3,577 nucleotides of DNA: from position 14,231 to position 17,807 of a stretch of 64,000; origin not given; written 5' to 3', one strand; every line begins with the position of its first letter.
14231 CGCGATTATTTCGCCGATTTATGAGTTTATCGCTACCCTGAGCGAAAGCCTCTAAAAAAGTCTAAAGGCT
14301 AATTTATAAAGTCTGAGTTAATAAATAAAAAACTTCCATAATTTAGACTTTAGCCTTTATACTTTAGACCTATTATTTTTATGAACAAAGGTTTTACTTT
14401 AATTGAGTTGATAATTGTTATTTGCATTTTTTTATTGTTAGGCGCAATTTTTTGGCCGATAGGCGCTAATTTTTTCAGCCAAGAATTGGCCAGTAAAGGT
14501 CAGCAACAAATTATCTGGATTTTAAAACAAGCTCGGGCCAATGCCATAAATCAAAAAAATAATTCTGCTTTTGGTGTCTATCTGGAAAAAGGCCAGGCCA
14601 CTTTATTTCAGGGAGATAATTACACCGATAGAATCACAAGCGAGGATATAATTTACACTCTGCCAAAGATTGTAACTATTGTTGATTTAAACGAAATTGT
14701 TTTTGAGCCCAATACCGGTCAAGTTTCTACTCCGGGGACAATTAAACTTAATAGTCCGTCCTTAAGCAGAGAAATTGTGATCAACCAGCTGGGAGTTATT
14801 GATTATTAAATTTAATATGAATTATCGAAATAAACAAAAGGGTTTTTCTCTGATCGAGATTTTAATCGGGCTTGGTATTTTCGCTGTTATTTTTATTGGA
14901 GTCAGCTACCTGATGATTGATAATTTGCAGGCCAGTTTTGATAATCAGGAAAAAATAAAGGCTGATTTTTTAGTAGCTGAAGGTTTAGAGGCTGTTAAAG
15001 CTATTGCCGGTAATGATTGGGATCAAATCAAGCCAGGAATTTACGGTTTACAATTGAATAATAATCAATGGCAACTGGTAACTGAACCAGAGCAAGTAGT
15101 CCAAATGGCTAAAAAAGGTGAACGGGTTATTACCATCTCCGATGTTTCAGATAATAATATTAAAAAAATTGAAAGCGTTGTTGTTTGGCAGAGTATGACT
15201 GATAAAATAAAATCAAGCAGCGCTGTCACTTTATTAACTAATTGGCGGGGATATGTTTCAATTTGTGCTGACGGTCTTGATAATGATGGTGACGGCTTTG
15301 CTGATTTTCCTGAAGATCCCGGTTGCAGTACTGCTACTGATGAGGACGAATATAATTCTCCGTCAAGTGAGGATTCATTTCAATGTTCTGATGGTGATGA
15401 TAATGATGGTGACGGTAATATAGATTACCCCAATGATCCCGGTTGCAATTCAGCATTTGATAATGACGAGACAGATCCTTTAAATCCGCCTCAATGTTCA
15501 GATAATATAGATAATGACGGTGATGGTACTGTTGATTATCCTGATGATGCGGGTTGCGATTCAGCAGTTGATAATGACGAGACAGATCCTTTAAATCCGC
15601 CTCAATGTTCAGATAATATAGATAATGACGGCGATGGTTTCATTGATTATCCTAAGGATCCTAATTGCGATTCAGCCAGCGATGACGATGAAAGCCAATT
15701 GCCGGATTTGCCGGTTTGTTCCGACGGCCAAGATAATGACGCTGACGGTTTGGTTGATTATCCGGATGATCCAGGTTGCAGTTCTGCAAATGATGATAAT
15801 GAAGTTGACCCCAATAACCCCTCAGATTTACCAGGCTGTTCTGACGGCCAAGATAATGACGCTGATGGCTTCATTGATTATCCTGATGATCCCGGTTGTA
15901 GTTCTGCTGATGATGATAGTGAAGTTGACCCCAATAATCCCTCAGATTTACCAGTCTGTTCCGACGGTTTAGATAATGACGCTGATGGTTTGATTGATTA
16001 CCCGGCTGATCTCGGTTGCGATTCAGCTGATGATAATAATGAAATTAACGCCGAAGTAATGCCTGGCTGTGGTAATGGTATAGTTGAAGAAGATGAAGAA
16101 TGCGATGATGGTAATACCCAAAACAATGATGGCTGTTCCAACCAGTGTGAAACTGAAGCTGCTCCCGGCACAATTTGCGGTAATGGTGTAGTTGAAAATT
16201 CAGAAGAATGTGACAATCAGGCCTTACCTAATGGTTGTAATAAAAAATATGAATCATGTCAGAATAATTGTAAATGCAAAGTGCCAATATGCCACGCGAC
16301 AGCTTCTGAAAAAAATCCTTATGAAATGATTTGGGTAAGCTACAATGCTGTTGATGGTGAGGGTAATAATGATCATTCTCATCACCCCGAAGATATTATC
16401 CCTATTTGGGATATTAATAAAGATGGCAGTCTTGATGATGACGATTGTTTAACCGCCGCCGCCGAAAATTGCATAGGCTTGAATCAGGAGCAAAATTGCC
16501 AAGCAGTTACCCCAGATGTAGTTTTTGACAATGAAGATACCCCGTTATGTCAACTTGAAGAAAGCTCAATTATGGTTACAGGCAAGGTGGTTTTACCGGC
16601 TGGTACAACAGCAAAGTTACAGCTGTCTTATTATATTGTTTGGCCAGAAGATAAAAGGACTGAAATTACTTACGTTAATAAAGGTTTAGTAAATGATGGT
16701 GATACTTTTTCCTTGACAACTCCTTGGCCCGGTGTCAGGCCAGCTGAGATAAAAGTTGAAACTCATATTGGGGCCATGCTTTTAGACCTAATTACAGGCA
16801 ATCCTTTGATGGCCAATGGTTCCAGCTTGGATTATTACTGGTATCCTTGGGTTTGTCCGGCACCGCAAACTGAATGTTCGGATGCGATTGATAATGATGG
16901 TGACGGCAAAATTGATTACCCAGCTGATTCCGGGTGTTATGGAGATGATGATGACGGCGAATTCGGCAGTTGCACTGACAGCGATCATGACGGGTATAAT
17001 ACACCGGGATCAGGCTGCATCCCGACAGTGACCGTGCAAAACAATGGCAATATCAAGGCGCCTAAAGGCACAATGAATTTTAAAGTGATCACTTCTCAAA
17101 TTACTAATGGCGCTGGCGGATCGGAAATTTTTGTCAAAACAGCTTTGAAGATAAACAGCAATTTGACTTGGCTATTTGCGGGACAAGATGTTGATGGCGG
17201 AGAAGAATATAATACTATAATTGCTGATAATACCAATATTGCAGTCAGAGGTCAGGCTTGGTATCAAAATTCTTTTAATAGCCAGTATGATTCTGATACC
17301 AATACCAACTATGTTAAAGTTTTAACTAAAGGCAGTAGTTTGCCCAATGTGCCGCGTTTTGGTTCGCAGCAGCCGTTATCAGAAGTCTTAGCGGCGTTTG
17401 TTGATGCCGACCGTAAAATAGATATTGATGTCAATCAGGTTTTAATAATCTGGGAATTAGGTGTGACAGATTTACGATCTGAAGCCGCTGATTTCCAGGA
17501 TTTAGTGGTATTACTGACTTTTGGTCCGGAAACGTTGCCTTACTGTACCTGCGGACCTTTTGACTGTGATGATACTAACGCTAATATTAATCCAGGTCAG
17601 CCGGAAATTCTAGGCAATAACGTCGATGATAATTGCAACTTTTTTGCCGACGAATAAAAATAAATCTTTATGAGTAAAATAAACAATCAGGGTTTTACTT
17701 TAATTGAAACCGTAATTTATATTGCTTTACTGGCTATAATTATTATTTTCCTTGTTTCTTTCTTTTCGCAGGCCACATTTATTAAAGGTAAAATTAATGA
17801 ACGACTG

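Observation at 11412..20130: Type IV pilus/competence-like operon without secretin, containing a ~940-aa pilin fused to MopE/TSP3-like metal-binding and cysteine-rich repeats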

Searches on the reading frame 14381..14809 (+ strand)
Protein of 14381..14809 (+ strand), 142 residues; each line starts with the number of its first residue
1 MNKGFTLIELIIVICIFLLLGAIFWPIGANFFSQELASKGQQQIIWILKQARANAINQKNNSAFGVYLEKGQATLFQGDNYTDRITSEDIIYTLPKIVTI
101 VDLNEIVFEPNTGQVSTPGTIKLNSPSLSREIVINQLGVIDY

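Call 3: search_protein_families(library=pfam, proteins=[window:14381-14809:+], max_evalue=0.01)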
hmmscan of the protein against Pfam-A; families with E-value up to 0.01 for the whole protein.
window:14381-14809:+ (142 aa): 2 families
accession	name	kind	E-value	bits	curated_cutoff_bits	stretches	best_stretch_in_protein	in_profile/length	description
PF07963.17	N_methyl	-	2.4e-05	24.1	21.2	1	2-23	4-25/27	Prokaryotic N-terminal methylation motif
PF12019.13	GspH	-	9.6e-05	23.3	21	1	42-138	3-108/108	Type II transport protein GspH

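Call 4: search_protein_families(library=ncbifam, proteins=[window:14381-14809:+], max_evalue=0.01)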
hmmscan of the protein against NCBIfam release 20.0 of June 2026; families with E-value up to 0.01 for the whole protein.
window:14381-14809:+ (142 aa): 11 families
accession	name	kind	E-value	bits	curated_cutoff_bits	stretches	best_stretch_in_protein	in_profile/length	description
NF040982.1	ComGD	equivalog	1.3e-08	35.3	70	1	2-125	1-120/139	competence type IV pilus minor pilin ComGD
NF041013.1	T4P_ComGE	equivalog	2.6e-05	24.2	49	1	2-60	3-61/83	competence type IV pilus minor pilin ComGE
TIGR02532.1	IV_pilin_GFxxxE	domain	2.6e-05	23.9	16.3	1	3-23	2-22/24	prepilin-type N-terminal cleavage/methylation domain-containing protein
NF007800.0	PRK10506.1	equivalog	4.1e-05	23.5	158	1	2-139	8-148/163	prepilin peptidase-dependent protein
TIGR01708.2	typeII_sec_gspH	equivalog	0.00015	21.8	80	1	3-79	2-76/169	type II secretion system minor pseudopilin GspH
NF040999.1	pilin_ComGC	equivalog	0.00073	19.7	75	1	3-72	2-71/84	competence type IV pilus major pilin ComGC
NF041002.1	pilin_ComGF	equivalog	0.00093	19.4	80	1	2-49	1-48/139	competence type IV pilus minor pilin ComGF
NF007862.0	PRK10574.1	equivalog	0.00098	19.3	138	1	2-31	4-33/145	prepilin peptidase-dependent pilin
NF041775.1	typeIV_PilA_Myxo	equivalog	0.0011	19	400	1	2-34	10-42/214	type IV pilin protein PilA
TIGR01710.1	typeII_sec_gspG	equivalog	0.002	18.1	88.85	1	3-44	1-42/134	type II secretion system major pseudopilin GspG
TIGR02596.1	TIGR02596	subfamily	0.0044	17.1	70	1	5-65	1-59/196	Verru_Chthon cassette protein D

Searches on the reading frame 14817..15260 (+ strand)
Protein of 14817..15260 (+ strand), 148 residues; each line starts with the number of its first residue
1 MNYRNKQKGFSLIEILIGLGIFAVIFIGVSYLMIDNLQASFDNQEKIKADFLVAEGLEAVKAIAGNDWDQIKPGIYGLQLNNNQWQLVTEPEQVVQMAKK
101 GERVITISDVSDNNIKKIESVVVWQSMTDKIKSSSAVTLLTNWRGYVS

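Call 21: find_related_loci(query=window:14817-15260:+, collection=genome_contigs, flank=10000)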
Query window:14817-15260:+ (148 aa) in genome_contigs; peptide patterns used: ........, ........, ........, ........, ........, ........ (x = any residue, [..] = any of these).
105 stretches matched a pattern; 2 encode a relative of the query (tblastn E <= 1e-3); 2 distinct loci.
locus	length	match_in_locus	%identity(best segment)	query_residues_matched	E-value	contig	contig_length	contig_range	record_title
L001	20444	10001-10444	77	1-148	2e-77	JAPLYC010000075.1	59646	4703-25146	MAG: Candidatus Parcubacteria bacterium isolate LacPavin_0920_SED3_MAG_40_21 LacPavin_0920_SED3_scaffold_4742810, whole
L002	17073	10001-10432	67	5-148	4e-68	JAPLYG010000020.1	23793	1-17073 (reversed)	MAG: Candidatus Parcubacteria bacterium isolate LacPavin_0920_SED5_MAG_38_14 LacPavin_0920_SED5_scaffold_274829, whole g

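Call 55: search_protein_families(library=pfam, proteins=[window:14817-15260:+], max_evalue=5)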
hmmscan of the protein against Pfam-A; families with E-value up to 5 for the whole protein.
window:14817-15260:+ (148 aa): 2 families
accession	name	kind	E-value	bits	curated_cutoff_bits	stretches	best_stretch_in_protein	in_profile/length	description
PF07963.17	N_methyl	-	4.4e-08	32.8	21.2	1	4-29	1-26/27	Prokaryotic N-terminal methylation motif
PF10185.14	Mesd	-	0.014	15.7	24.4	1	89-126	49-88/155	Chaperone for wingless signalling and trafficking of LDL receptor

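Call 72: find_homologous_proteins(query=window:14817-15260:+, max_evalue=0.00001)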
Query window:14817-15260:+ (148 aa): 3 proteins with E <= 0.00001 among 37 candidates.
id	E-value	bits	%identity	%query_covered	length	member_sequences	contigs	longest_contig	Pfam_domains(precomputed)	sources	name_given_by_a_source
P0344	7.9e-61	222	70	100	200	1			-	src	-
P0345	1.2e-13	69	31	97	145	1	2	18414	-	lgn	-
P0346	1.3e-9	56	37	80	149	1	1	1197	-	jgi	jgi:prepilin-type N-terminal cleavage/methylation domain-containing protein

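Call 88: search_solved_structures(query=A10, max_evalue=10)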
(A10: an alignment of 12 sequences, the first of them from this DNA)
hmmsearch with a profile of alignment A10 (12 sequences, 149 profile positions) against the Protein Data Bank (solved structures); distinct sequences matched with E-value up to 10: 5.
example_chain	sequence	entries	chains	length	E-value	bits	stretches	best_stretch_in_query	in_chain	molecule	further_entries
9egp_A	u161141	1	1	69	0.0054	19.7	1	3-45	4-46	Geopilin domain 1 protein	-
7tgg_A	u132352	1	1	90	0.09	15.8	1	3-28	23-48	Geopilin domain 1 protein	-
9laa_A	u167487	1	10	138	0.14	15.1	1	3-30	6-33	Type IV pilin protein PilA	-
9lab_B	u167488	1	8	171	0.32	14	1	5-34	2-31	MSHA major pilin subunit MshA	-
5g23_A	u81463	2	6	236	1.7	11.6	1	7-53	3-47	TYPE-IV LIKE PILIN TTHA1219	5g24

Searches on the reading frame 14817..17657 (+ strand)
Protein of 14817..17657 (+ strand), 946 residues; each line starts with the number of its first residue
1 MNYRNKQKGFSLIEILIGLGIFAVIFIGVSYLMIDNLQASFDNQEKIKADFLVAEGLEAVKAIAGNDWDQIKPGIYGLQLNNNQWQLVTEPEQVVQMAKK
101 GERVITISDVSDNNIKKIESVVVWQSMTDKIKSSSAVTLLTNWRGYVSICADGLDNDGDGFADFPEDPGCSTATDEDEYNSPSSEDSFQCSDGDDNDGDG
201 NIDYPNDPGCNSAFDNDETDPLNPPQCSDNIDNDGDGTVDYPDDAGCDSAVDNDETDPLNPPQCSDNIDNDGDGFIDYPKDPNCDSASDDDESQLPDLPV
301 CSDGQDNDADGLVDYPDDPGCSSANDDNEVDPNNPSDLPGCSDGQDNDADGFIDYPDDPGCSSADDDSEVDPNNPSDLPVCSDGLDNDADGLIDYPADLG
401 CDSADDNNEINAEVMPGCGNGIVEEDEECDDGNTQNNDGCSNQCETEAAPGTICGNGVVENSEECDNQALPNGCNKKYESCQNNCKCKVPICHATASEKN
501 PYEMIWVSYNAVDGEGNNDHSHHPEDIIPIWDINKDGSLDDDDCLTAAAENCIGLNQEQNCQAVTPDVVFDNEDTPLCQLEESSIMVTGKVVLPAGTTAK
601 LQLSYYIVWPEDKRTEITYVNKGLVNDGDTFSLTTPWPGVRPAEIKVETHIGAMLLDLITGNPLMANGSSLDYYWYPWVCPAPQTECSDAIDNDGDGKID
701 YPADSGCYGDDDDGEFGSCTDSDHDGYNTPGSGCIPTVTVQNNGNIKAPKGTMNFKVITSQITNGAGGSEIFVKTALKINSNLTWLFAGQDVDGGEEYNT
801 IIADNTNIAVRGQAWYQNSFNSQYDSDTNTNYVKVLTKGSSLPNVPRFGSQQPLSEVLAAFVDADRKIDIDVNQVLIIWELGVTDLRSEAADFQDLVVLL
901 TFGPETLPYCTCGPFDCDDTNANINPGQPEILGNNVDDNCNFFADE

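Call 3: search_protein_families(library=pfam, proteins=[window:14817-17657:+], max_evalue=0.01)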
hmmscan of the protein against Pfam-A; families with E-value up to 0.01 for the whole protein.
window:14817-17657:+ (946 aa): 3 families
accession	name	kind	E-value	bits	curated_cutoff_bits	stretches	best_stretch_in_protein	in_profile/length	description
PF11617.13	Cu-binding_MopE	-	2.2e-07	31.4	27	1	916-946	1-30/30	Putative metal-binding motif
PF07963.17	N_methyl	-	5.6e-07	29.3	21.2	1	4-29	1-26/27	Prokaryotic N-terminal methylation motif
PF13948.11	DUF4215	-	2e-06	28.4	27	1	401-444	4-46/47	Domain of unknown function (DUF4215)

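Call 4: search_protein_families(library=ncbifam, proteins=[window:14817-17657:+], max_evalue=0.01)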
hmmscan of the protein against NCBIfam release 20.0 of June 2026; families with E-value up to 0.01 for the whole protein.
window:14817-17657:+ (946 aa): 6 families
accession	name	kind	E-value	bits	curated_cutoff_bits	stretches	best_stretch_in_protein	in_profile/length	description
NF033662.1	acid_disulf_rpt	repeat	9.9e-20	70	41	5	149-173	6-29/32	acidic double-disulfide repeat-containing protein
TIGR02232.1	myxo_disulf_rpt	repeat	3.1e-11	42.9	20.8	1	417-448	3-34/38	cysteine-rich acidic repeat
TIGR02532.1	IV_pilin_GFxxxE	domain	0.00035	20.3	16.3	1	7-27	1-21/24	prepilin-type N-terminal cleavage/methylation domain-containing protein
NF041013.1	T4P_ComGE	equivalog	0.00071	19.6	49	1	5-29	1-25/83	competence type IV pilus minor pilin ComGE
NF007848.0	PRK10557.1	equivalog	0.0052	16.1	120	1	4-50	7-53/192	prepilin peptidase-dependent protein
TIGR02523.1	type_IV_pilV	equivalog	0.0072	16.8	52.2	0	7-63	1-57/139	type IV pilus modification protein PilV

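Call 10: find_encoding_contigs(protein=window:14817-17657:+, flank=10000, max_places=4)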
Protein window:14817-17657:+ (946 aa): no gene with exactly this product is on record in the collection.

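Call 12: find_homologous_proteins(query=window:14817-17657:+, max_evalue=0.00001)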
Query window:14817-17657:+ (946 aa): 2428 proteins with E <= 0.00001 among 8000 candidates; the best 120 are listed.
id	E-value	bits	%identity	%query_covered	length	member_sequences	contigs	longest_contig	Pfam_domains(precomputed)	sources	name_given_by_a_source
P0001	0.0e+0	2195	100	100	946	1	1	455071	PF07963.18,PF11617.14,PF13948.12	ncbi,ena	-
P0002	0.0e+0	1446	72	76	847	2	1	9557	PF11617.14,PF13948.12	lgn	-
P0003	0.0e+0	1189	60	72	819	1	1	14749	PF11617.14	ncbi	-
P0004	5.3e-289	980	63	76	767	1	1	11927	PF07963.18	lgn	-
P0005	2.8e-263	895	58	48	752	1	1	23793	-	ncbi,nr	ncbi:MAG: hypothetical protein NTZ49_05795 [Candidatus Parcubacteria bacterium]|nr:hypothetical prot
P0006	6.3e-207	708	59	41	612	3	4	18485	PF07963.18,PF11617.14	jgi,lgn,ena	-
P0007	2.5e-202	693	56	43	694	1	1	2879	PF11617.14,PF02095.22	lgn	-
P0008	1.1e-192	661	56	41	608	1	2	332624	PF11617.14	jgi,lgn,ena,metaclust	metaclust:\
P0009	2.5e-188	646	76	16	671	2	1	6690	PF11617.14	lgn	-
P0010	3.1e-172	593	48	28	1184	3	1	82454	PF04885.20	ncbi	ncbi:MAG: hypothetical protein R3F60_28165 [bacterium]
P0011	2.8e-171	590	58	23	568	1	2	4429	PF11617.14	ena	-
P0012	1.9e-168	581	46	24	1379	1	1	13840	-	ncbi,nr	ncbi:MAG: hypothetical protein VX589_10515, partial [Myxococcota bacterium]|nr:hypothetical protein 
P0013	3.5e-166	573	41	36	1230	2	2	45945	PF04885.20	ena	-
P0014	5.0e-158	546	48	28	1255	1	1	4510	PF22352.3,PF00801.27,PF13927.13,PF18911.7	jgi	jgi:PKD repeat protein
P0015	3.9e-157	543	41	35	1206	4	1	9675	PF04885.20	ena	-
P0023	3.2e-147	510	44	33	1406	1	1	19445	PF22352.3,PF00801.27,PF17963.8,PF11617.14,PF13927.13,PF18911.7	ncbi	-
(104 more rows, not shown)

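Call 13: find_encoding_contigs(protein=P0001, flank=10000, max_places=3)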
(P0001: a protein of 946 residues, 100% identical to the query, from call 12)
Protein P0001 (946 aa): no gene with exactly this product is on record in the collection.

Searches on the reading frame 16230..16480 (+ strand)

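Call 55: search_protein_families(library=pfam, proteins=[window:16230-16480:+], max_evalue=5)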
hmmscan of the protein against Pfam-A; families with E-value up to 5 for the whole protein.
window:16230-16480:+ (83 aa): 0 families

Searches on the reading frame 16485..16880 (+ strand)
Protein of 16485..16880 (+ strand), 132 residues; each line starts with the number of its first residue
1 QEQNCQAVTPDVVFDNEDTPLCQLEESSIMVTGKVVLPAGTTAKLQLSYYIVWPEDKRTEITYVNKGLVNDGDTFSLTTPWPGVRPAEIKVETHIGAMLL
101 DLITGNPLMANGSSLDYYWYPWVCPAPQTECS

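Call 49: predict_structure(alignment_id=A3)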
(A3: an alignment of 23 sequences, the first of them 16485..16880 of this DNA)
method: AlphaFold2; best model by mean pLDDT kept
length: 132 residues; sequences in the alignment: 23
mean_pLDDT: 94.5   pTM: 0.84
mean pLDDT of the five models: 94.5, 94.4, 94.2, 94.0, 93.2
residues with pLDDT >= 90: 116; 70-90: 11; 50-70: 3; < 50: 2
segments of 3 or more residues with pLDDT < 50: none
pLDDT, mean of each block of 10 residues (from residue 1): 74 98 97 98 98 98 98 98 95 98 97 97 87 74
secondary structure, 60 per line:
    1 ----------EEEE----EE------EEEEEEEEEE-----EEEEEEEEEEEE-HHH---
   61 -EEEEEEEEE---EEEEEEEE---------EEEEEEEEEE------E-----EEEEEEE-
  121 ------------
elements in order: E11-14 E27-36 E42-53 E62-70 E74-81 E91-100 E113-119

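Call 52: fold_search(model_id=the predicted structure, library=pdb)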
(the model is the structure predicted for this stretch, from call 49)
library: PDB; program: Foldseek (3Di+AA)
matches with E <= 10: 1920; with E <= 0.001: 6
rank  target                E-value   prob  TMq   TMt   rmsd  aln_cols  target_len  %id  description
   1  7zgj_B                6.5e-04  1.00  0.44  0.08   5.4       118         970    8  Trypanosoma brucei gambiense ISG65 in complex with human complement component C3 (released 2023-04-05)
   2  8wae_A                7.6e-04  1.00  0.47  0.55   5.5       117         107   11  Crystal structure of a novel porphyran-binding carbohydrate binding module (released 2024-09-11)
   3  5vhv_A                8.4e-04  1.00  0.43  0.20   5.6       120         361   11  Pseudomonas fluorescens alkylpurine DNA glycosylase AlkC bound to DNA containing an oxocarbenium-intermediate analog (released 2017-10-25)
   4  2jhz_A                8.4e-04  1.00  0.42  0.41   5.8       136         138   10  CRYSTAL STRUCTURE OF RHOGDI E155S, E157S MUTANT (released 2007-05-08)
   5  7e1y_A                9.3e-04  1.00  0.35  0.12   7.3       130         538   15  Staphylothermus marinus amylopullulanase -SmApu (released 2022-02-09)
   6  3idu_B                9.8e-04  1.00  0.45  0.51   5.2       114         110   15  Crystal Structure of the CARDB domain of the PF1109 protein in complex with di-metal ions from Pyrococcus furiosus, No (released 2009-08-04)
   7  8eok_H                1.2e-03  1.00  0.50  0.10   5.0       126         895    8  Structure of the C3bB proconvertase in complex with lufaxin and factor Xa (released 2023-08-30)
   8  1rho_A                1.3e-03  1.00  0.44  0.41   6.7       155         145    9  STRUCTURE OF RHO GUANINE NUCLEOTIDE DISSOCIATION INHIBITOR (released 1997-10-15)
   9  2a73_B                1.5e-03  1.00  0.43  0.08   5.8       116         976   10  Human Complement Component C3 (released 2005-09-27)
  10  5vi0_A                1.5e-03  1.00  0.37  0.18   6.5       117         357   11  Pseudomonas fluorescens alkylpurine DNA glycosylase AlkC bound to DNA containing an abasic site analog (released 2017-10-25)
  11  7ok7_K                1.7e-03  1.00  0.50  0.42   4.9       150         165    5  Crystal structure of the UNC119B ARL3 complex (released 2021-06-09)
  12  1ft0_A                1.8e-03  1.00  0.45  0.45   6.4       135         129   10  CRYSTAL STRUCTURE OF TRUNCATED HUMAN RHOGDI K113A MUTANT (released 2001-05-02)
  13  5fo9_B                1.9e-03  1.00  0.51  0.10   4.8       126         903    8  Crystal Structure of Human Complement C3b in Complex with CR1 (CCP15- 17) (released 2016-04-06)
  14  7som_J                1.9e-03  1.00  0.47  0.12   6.3       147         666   13  Ciliary C2 central pair apparatus isolated from Chlamydomonas reinhardtii (released 2022-04-13)
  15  7ok7_H                2.0e-03  1.00  0.47  0.38   5.7       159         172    7  Crystal structure of the UNC119B ARL3 complex (released 2021-06-09)
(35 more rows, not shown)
